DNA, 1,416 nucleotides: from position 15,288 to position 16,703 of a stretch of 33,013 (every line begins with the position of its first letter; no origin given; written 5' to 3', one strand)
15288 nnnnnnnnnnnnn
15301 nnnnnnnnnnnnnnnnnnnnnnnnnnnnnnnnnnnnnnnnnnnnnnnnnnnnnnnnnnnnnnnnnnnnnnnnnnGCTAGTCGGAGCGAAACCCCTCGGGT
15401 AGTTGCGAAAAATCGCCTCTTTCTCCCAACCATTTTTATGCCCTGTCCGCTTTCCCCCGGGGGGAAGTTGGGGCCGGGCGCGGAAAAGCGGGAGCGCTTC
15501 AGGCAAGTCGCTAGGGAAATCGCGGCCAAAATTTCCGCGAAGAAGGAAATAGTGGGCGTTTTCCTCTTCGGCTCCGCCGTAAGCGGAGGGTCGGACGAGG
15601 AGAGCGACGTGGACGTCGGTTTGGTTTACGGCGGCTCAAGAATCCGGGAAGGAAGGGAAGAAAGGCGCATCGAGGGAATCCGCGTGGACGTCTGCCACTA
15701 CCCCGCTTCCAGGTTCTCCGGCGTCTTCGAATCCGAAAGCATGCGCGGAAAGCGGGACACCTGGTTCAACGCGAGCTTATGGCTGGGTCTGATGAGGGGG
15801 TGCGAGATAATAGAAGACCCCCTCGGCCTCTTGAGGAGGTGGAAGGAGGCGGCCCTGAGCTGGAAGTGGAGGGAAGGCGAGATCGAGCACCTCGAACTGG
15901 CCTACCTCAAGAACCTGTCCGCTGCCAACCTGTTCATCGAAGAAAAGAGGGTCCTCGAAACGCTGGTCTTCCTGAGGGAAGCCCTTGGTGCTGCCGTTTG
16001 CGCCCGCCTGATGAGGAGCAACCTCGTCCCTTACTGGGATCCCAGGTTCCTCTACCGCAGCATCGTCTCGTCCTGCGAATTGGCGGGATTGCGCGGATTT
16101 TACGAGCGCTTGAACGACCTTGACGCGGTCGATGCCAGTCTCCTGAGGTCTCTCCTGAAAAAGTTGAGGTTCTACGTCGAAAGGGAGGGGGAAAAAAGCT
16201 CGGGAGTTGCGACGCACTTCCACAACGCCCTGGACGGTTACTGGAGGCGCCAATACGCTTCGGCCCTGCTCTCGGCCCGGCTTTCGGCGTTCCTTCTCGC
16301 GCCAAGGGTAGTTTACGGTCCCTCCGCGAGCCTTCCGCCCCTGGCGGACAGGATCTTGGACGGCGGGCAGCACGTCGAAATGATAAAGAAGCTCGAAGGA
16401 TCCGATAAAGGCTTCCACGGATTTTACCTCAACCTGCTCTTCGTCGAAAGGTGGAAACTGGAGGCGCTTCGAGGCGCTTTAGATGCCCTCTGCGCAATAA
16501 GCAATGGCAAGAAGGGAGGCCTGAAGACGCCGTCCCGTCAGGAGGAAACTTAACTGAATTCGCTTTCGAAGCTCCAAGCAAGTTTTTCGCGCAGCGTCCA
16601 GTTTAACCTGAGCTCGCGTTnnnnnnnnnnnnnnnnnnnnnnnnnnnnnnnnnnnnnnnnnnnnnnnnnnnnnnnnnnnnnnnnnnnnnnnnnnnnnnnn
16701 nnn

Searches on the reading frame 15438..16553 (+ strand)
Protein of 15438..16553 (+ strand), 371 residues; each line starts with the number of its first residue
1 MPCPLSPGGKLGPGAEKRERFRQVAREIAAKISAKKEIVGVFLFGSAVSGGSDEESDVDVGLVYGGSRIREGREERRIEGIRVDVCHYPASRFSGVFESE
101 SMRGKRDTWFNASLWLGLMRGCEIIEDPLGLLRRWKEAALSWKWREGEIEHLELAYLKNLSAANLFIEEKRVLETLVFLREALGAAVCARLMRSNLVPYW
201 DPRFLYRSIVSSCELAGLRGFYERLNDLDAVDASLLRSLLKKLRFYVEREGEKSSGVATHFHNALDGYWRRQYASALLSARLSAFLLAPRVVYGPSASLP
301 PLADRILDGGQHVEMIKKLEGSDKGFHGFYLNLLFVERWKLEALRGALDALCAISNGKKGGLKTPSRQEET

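Call 28: search_protein_families(library=pfam, proteins=[window:15438-16553:+], max_evalue=0.001)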
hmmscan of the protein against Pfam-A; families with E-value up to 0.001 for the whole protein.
window:15438-16553:+ (371 aa): 3 families
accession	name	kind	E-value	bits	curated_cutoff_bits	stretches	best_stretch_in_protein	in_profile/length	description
PF18765.7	Polbeta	-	7.9e-06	26.4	26.9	1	28-67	3-42/93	Polymerase beta, Nucleotidyltransferase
PF01909.29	NTP_transf_2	-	3.3e-05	24.6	21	1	27-82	3-68/93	Nucleotidyltransferase domain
PF22600.2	MTPAP-like_central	-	0.00028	21.4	27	1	16-76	17-77/139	Poly(A) RNA polymerase, mitochondrial-like, central palm domain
